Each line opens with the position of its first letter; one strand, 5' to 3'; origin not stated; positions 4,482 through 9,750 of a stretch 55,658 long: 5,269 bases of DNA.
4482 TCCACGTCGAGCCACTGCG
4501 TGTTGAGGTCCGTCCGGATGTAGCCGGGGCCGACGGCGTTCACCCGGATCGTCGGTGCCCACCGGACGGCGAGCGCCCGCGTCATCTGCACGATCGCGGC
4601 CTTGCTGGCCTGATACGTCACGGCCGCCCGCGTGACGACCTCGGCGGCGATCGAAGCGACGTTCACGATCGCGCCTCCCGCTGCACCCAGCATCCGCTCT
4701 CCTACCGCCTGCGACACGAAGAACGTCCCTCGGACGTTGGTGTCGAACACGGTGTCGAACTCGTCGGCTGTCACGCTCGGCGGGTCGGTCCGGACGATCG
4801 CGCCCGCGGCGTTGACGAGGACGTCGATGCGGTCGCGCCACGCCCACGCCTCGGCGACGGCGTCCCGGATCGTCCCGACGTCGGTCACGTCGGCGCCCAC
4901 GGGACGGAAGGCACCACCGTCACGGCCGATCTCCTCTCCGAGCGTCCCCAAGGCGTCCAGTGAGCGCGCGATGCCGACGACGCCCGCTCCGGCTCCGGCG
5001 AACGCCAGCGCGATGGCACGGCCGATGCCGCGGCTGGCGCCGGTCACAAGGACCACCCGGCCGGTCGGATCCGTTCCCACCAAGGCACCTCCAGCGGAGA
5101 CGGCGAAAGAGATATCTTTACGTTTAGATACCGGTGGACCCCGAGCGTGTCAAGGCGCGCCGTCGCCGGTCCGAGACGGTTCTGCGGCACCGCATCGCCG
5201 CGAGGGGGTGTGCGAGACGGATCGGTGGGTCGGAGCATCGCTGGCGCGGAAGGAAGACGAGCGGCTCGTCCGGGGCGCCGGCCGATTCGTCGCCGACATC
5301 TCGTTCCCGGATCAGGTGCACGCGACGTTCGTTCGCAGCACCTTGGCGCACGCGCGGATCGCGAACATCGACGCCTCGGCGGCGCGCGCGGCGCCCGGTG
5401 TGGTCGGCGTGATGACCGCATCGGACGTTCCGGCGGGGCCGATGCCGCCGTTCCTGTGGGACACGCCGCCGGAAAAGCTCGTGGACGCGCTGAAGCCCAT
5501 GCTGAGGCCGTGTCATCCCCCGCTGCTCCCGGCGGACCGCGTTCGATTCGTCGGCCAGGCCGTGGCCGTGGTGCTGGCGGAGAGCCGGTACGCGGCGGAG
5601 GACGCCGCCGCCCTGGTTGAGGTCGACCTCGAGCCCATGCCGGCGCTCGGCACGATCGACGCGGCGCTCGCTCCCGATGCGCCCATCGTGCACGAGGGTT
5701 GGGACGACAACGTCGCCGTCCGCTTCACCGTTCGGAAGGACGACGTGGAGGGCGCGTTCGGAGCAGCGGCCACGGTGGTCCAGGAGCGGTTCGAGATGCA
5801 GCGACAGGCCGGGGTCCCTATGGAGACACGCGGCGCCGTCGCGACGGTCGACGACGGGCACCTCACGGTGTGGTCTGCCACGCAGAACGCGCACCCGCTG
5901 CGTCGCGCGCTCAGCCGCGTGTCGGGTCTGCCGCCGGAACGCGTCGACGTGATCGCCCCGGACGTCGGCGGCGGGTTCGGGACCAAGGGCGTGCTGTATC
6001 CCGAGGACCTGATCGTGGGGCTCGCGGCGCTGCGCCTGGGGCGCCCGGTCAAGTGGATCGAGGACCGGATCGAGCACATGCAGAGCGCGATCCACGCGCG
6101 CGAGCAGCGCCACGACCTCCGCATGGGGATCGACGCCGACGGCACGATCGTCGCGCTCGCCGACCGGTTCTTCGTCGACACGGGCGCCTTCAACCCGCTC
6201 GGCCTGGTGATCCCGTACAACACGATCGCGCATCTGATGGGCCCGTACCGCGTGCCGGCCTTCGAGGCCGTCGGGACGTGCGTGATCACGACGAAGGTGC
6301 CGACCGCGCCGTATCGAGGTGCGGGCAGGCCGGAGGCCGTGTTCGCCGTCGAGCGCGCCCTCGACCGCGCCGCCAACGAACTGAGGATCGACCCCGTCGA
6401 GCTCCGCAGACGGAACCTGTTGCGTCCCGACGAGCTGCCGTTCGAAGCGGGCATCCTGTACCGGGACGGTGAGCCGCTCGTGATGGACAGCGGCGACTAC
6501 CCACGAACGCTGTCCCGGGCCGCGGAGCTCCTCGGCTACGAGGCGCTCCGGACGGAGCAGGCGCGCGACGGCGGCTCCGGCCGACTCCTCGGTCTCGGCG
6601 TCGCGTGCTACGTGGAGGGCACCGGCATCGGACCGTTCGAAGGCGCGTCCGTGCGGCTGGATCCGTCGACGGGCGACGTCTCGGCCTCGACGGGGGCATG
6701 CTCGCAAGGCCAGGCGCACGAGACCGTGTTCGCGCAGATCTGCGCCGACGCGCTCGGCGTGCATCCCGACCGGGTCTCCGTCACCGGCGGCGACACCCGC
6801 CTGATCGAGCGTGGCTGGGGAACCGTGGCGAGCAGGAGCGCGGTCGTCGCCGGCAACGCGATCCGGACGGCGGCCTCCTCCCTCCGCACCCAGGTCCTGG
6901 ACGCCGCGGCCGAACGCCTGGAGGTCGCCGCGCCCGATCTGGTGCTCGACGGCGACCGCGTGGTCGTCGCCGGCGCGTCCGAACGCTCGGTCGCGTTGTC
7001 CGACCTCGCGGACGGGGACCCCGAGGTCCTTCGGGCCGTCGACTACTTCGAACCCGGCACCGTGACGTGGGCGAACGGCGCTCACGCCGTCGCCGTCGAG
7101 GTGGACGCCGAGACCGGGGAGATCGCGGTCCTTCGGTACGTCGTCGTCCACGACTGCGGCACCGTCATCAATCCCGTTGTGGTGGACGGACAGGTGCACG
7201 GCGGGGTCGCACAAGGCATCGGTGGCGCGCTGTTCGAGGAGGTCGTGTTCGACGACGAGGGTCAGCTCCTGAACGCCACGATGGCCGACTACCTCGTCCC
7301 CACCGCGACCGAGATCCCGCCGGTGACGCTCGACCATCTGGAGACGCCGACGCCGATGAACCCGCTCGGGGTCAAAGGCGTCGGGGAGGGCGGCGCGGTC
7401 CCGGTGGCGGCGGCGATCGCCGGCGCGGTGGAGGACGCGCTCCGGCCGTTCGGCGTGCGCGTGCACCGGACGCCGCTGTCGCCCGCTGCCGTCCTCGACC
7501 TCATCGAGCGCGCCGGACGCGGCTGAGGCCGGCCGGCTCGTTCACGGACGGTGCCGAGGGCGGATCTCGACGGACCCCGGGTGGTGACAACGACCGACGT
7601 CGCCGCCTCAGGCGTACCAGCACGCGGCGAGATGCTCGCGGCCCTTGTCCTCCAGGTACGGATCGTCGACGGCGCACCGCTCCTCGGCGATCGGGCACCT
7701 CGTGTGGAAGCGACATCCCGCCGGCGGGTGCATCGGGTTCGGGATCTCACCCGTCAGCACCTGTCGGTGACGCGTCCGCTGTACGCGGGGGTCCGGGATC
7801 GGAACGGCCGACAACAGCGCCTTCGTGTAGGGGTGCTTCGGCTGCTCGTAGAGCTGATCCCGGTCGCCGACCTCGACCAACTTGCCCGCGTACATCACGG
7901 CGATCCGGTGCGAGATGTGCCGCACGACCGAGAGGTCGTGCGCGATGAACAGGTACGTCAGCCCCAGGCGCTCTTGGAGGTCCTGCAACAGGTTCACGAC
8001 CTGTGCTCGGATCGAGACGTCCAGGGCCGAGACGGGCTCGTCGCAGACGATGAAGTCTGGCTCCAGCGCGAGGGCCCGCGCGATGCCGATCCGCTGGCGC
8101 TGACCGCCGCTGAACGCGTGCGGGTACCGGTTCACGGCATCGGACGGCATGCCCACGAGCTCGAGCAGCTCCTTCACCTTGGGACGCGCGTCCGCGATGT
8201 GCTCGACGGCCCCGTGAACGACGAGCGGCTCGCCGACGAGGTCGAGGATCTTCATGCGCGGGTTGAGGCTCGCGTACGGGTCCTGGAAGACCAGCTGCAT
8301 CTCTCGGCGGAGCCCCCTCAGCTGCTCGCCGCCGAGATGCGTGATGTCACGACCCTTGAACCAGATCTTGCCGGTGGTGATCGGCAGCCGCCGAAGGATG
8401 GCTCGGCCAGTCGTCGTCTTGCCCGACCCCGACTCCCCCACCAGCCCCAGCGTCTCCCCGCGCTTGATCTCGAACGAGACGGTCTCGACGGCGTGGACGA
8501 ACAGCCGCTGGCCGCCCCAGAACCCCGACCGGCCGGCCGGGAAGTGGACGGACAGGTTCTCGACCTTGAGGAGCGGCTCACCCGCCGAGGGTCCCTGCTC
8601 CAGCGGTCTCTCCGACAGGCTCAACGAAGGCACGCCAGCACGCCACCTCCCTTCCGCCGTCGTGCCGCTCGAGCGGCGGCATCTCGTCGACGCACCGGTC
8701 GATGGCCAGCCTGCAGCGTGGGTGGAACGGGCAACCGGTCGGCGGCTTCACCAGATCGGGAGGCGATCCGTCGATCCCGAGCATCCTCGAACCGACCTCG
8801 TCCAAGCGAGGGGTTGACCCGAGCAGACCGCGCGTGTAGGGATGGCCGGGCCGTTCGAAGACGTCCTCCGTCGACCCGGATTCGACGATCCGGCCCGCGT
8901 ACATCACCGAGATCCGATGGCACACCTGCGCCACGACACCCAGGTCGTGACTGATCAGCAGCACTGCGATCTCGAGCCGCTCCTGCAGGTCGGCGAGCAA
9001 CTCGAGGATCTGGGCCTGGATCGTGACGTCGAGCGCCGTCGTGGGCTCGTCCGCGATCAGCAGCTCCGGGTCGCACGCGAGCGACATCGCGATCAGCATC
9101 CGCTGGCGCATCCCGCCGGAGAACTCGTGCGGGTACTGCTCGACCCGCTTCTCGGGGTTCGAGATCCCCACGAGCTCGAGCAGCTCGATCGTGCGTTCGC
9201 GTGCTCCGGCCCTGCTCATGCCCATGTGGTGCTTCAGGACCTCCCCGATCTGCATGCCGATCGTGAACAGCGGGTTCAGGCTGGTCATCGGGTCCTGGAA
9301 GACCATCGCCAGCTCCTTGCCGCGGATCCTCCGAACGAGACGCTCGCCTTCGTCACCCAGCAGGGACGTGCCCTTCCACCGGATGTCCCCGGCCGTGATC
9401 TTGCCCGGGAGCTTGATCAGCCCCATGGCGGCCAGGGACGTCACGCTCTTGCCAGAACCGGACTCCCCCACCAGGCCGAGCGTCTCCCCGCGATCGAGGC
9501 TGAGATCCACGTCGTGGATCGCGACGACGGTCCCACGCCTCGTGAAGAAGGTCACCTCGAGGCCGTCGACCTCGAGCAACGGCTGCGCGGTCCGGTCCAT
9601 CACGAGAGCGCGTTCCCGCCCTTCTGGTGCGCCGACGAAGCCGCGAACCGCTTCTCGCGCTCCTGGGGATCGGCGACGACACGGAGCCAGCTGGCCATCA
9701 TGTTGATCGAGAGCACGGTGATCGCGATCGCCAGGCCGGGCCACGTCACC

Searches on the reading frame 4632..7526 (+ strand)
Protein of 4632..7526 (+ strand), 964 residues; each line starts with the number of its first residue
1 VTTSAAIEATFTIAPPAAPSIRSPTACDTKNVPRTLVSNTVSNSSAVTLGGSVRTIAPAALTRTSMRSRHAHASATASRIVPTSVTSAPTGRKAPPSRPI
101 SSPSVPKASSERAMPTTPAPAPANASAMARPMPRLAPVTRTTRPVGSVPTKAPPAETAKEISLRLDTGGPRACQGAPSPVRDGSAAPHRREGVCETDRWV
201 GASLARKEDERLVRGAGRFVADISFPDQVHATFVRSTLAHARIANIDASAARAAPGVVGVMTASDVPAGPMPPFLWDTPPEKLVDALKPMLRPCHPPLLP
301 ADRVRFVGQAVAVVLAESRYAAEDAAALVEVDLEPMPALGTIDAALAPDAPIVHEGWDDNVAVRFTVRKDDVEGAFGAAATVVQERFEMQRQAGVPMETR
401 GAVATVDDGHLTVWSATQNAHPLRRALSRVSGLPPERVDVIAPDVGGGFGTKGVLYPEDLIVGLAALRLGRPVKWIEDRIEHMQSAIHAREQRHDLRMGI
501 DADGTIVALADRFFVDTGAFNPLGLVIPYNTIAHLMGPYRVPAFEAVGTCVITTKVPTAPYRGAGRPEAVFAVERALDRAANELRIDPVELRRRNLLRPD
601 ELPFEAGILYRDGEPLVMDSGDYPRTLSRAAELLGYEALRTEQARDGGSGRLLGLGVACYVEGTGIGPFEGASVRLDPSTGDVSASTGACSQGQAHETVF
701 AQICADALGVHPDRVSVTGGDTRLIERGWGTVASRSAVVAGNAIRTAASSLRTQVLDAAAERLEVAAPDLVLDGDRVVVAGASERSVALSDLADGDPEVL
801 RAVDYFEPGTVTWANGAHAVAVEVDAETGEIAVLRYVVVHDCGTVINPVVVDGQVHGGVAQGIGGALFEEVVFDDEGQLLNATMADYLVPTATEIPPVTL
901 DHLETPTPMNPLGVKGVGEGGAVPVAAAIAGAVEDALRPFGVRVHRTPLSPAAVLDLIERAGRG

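Call 8: search_protein_families(library=pfam, proteins=[window:4632-7526:+], max_evalue=0.001)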
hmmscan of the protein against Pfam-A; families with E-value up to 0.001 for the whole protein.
window:4632-7526:+ (964 aa): 3 families
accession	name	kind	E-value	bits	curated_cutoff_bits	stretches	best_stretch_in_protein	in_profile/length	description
PF20256.3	MoCoBD_2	-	2.6e-80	270.4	27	1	630-896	2-283/283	Molybdopterin cofactor-binding domain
PF02738.23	MoCoBD_1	-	2.2e-79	266.5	27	1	353-596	1-244/244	Molybdopterin cofactor-binding domain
PF01315.27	Ald_Xan_dh_C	-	3.7e-26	92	31.3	1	215-336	2-109/110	Aldehyde oxidase and xanthine dehydrogenase, a/b hammerhead domain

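Call 15: search_protein_families(library=ncbifam, proteins=[window:4632-7526:+], max_evalue=0.00001)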
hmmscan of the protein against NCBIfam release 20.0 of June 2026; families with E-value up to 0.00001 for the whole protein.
window:4632-7526:+ (964 aa): 13 families
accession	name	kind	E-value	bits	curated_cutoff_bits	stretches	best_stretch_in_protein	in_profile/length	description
NF040766.1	CODH_aero_grp5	exception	2e-233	777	950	2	196-793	1-591/785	aerobic carbon-monoxide dehydrogenase large subunit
NF041018.1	glyceraldDH_alpha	equivalog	8.4e-185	616.3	790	1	199-954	2-740/741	glyceraldehyde dehydrogenase subunit alpha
TIGR02416.1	CO_dehy_Mo_lg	equivalog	5.7e-151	504.2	991.15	1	208-953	1-766/770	aerobic carbon-monoxide dehydrogenase large subunit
NF043082.1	XdhA_XDHase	equivalog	1.6e-129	433.2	780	1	200-961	1-755/758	xanthine dehydrogenase subunit XdhA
NF007426.0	PRK09970.1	equivalog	1.4e-123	413.5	916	1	198-962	4-759/761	xanthine dehydrogenase molybdenum-binding subunit XdhA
TIGR03194.1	4hydrxCoA_A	equivalog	1.9e-116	390.3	994.55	2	213-793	10-567/746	4-hydroxybenzoyl-CoA reductase subunit alpha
TIGR03196.1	pucD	equivalog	4.1e-105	352.8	783.65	1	210-953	13-753/763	xanthine dehydrogenase subunit D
NF045668.1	pterin_aldehy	equivalog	6.7e-86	289.2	1100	1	196-957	171-903/905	molybdopterin-dependent aldehyde oxidoreductase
TIGR03311.1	Se_dep_XDH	equivalog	3.6e-84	283.4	830.45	3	198-601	160-545/848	selenium-dependent xanthine dehydrogenase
NF041671.1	peri_hyde_PaoC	equivalog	5.8e-78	263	1180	1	197-956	15-729/735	aldehyde oxidoreductase molybdenum-binding subunit PaoC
TIGR02965.1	xanthine_xdhB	equivalog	7.8e-74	249.2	849.5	2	207-597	8-376/758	xanthine dehydrogenase molybdopterin binding subunit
TIGR03313.1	Se_sel_red_Mo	hypoth_equivalog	7.2e-72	242.4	1101.9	2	359-948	351-942/951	molybdopterin-dependent oxidoreductase Mo/Fe-S-binding subunit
TIGR02969.1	mam_aldehyde_ox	subfamily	5.2e-31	107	1912.3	2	220-597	596-948/1330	aldehyde oxidase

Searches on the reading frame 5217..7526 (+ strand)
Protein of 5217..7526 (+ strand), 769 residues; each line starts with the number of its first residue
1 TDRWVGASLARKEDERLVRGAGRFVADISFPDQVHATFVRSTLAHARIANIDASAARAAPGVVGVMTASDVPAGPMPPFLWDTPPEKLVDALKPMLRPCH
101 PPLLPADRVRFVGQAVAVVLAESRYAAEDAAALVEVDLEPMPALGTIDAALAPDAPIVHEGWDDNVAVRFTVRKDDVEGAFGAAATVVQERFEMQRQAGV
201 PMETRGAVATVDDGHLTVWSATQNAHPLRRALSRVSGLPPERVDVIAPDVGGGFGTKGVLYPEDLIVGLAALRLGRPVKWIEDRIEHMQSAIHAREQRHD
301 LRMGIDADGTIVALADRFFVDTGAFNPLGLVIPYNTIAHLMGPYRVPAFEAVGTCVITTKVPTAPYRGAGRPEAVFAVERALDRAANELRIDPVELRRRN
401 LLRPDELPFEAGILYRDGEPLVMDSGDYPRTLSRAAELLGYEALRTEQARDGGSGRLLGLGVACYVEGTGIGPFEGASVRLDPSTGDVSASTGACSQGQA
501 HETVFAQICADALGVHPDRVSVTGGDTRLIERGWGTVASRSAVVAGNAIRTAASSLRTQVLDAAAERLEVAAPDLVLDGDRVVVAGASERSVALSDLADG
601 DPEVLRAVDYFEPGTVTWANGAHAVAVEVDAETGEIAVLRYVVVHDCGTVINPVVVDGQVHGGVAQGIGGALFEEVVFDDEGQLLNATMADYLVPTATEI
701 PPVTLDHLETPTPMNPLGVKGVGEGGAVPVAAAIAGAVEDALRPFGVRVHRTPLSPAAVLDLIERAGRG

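Call 74: search_solved_structures(query=window:5217-7526:+, max_evalue=1e-80)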
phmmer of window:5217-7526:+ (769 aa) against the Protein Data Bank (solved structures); distinct sequences matched with E-value up to 1e-80: 7.
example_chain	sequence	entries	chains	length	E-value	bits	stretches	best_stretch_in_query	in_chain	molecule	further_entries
1t3q_B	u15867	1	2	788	5.6e-150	504.5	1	4-763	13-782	quinoline 2-oxidoreductase large subunit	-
7dqx_A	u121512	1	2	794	1.1e-138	467.1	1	3-760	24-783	6-hydroxypseudooxynicotine dehydrogenase complex subunit gamma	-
8uem_A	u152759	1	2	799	9.5e-138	464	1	9-763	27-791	Carbon monoxide dehydrogenase (Large chain), CoxL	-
1n5w_B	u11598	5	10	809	6.4e-125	421.6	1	5-742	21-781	Carbon monoxide dehydrogenase large chain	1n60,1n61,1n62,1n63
1zxi_B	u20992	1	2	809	8.1e-125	421.3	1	5-742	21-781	Carbon monoxide dehydrogenase large chain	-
1ffu_B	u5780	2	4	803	4.1e-120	405.7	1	5-748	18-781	CUTL, MOLYBDOPROTEIN OF CARBON MONOXIDE DEHYDROGENASE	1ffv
4zoh_A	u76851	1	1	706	6.5e-101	342.2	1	107-743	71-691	Putative oxidoreductase molybdopterin-binding subunit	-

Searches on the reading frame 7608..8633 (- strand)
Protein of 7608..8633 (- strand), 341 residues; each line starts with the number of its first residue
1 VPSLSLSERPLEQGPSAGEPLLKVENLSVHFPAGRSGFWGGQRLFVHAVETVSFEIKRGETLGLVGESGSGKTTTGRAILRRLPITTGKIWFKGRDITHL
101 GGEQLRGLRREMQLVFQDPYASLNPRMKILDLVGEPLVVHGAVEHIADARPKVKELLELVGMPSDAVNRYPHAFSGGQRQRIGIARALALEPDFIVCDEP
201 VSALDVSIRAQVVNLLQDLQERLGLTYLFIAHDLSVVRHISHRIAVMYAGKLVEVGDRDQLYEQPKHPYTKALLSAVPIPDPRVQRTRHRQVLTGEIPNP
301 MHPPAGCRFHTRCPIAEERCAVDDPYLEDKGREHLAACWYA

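Call 8: search_protein_families(library=pfam, proteins=[window:7608-8633:-], max_evalue=0.001)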
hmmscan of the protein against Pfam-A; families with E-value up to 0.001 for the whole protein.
window:7608-8633:- (341 aa): 3 families
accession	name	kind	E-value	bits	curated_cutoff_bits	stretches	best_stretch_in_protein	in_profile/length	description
PF00005.33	ABC_tran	-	6.7e-31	108.1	25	1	50-201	2-136/137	ABC transporter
PF08352.17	oligo_HPY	-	1.9e-19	70.2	27.1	1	253-320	1-65/65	Oligopeptide/dipeptide transporter, C-terminal region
PF13304.12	AAA_21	-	0.00097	19.7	27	0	164-223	228-289/304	AAA domain, putative AbiEii toxin, Type IV TA system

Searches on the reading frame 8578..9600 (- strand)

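Call 8: search_protein_families(library=pfam, proteins=[window:8578-9600:-], max_evalue=0.001)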
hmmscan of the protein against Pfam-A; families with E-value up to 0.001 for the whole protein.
window:8578-9600:- (340 aa): 3 families
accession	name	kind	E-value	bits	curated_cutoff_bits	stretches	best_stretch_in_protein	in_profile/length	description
PF00005.33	ABC_tran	-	2.6e-26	93.3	25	1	29-188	2-137/137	ABC transporter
PF08352.17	oligo_HPY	-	4.8e-20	72.1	27.1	1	239-303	1-65/65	Oligopeptide/dipeptide transporter, C-terminal region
PF13304.12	AAA_21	-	4e-07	30.8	27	1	149-223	227-303/304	AAA domain, putative AbiEii toxin, Type IV TA system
